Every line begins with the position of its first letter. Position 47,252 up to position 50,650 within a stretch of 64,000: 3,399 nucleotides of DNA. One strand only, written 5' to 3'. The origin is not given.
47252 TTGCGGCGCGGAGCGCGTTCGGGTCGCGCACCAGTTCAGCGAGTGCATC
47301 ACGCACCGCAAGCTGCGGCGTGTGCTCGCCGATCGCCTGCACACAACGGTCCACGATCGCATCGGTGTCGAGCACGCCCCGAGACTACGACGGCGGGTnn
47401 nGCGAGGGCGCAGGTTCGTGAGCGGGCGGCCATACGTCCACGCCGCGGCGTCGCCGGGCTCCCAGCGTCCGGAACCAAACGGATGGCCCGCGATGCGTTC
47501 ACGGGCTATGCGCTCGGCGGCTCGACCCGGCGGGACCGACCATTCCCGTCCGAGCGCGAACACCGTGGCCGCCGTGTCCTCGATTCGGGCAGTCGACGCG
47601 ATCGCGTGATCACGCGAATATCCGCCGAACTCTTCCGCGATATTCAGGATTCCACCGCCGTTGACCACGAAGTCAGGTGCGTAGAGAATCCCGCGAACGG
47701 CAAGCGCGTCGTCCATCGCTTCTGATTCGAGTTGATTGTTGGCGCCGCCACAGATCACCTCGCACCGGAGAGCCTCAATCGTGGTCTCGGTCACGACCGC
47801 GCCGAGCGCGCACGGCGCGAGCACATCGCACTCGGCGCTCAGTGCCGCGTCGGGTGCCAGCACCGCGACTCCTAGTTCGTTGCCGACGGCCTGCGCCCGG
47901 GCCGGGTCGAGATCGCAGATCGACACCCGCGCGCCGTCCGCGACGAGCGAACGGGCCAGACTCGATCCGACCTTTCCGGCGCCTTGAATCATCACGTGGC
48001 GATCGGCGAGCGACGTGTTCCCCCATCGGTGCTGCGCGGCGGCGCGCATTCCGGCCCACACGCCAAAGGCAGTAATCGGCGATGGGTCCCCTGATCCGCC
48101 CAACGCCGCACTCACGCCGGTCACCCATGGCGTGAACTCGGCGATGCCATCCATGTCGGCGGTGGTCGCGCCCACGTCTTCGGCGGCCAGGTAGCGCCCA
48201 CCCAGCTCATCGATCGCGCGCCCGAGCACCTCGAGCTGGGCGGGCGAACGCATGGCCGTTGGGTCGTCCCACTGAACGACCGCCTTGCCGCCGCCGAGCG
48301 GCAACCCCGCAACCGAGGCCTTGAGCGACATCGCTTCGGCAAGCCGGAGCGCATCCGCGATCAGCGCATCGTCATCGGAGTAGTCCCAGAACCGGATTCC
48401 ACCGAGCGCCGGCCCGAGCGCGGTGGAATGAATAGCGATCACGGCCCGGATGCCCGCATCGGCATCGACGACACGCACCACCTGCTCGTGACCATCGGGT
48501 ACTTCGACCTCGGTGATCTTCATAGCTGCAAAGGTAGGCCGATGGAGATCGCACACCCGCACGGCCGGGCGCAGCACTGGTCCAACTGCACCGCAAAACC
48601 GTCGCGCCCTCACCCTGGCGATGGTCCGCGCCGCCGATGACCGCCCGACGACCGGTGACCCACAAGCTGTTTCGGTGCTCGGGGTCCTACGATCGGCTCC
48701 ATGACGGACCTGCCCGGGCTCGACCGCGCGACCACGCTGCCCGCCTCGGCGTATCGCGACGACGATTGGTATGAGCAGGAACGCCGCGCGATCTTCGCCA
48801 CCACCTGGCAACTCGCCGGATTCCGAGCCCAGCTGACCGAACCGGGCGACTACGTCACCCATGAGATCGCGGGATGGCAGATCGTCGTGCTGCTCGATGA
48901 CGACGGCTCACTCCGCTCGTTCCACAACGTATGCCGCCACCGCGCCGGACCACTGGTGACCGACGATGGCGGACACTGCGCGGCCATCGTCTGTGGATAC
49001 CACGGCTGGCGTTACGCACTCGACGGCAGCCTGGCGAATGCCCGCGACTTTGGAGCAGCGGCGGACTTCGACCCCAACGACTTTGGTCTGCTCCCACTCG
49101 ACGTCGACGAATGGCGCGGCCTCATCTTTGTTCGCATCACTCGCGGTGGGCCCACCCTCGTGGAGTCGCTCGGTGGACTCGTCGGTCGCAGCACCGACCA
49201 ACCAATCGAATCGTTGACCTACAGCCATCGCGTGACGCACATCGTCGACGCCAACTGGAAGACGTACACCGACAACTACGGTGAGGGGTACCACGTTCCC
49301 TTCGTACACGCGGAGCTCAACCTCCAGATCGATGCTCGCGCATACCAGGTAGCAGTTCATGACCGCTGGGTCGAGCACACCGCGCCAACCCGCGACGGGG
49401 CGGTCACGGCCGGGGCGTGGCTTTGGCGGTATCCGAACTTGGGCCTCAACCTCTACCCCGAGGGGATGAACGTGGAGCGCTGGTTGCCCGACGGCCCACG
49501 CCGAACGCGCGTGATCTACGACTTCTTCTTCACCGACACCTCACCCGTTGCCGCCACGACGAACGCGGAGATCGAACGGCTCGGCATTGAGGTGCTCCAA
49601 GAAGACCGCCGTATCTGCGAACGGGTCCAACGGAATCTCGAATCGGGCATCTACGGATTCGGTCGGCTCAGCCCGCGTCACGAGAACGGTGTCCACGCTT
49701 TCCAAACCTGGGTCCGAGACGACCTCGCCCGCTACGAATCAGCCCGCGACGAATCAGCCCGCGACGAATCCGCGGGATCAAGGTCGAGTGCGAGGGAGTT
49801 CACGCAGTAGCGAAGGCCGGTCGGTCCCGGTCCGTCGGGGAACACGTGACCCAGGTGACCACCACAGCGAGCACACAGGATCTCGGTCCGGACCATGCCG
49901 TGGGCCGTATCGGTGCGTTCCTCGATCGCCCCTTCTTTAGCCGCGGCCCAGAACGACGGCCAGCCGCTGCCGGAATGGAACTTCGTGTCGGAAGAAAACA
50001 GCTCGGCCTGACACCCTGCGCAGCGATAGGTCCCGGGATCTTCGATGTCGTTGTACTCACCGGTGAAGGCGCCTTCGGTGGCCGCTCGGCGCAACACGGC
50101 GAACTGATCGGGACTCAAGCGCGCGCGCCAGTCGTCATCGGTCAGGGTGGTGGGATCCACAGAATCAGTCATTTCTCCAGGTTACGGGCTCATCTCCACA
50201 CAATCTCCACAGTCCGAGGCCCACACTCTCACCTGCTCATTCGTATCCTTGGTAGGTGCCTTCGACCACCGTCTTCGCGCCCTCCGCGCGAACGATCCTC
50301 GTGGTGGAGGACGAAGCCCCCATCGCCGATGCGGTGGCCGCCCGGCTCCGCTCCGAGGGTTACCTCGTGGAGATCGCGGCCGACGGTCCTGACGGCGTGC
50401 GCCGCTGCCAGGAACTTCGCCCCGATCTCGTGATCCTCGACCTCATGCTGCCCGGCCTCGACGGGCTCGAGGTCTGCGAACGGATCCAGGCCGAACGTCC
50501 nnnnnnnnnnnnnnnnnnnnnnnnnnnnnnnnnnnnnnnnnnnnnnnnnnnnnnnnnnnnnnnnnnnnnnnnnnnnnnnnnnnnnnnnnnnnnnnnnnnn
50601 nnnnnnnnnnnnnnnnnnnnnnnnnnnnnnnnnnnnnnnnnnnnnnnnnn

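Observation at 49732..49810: Convergent Rieske oxygenase and msrB overlap by 79 nt across a tandem repeat that encodes both C-terminal tails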

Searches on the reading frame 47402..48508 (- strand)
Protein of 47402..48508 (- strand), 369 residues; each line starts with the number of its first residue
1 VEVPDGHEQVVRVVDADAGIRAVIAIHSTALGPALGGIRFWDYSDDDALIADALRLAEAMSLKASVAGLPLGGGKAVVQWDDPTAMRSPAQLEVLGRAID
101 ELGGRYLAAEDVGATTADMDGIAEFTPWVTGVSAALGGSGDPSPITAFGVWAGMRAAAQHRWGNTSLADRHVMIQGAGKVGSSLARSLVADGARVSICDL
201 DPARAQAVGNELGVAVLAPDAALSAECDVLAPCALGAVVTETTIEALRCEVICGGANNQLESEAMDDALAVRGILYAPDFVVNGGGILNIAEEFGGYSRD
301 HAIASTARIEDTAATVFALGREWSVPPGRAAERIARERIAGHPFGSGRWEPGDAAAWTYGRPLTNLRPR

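Call 57: search_protein_families(library=pfam, proteins=[window:47402-48508:-], max_evalue=0.001)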
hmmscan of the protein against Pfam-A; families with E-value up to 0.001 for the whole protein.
window:47402-48508:- (369 aa): 6 families
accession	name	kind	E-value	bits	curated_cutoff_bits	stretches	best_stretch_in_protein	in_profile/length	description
PF02812.23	ELFV_dehydrog_N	-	1.3e-22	80.3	25.3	1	8-124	2-125/129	Glu/Leu/Phe/Val dehydrogenase, dimerisation domain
PF00208.27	ELFV_dehydrog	-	1.7e-16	61.1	23.4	2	218-291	103-178/241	Glutamate/Leucine/Phenylalanine/Valine dehydrogenase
PF03807.23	F420_oxidored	-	3.1e-05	24.9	21.6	1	174-229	5-62/94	NADP oxidoreductase coenzyme F420-dependent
PF02254.24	TrkA_N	-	0.00012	22.8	23.8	1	172-221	1-49/116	TrkA-N domain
PF00670.27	AdoHcyase_NAD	-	0.00012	22.7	27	1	164-250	18-103/162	S-adenosyl-L-homocysteine hydrolase, NAD binding domain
PF01488.26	Shikimate_DH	-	0.00049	20.6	24.3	1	163-215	8-59/138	Shikimate / quinate 5-dehydrogenase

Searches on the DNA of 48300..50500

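Call 63: search_rna_families(source=window, start=48300, end=50500, threshold=evalue, max_evalue=1)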
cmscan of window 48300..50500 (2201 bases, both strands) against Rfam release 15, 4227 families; matches with E-value up to 1: 0.
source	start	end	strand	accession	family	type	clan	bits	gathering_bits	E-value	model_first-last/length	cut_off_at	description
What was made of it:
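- There is no Rfam match (call 63).
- Tried and rejected: There is no Rfam hit (call 63).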
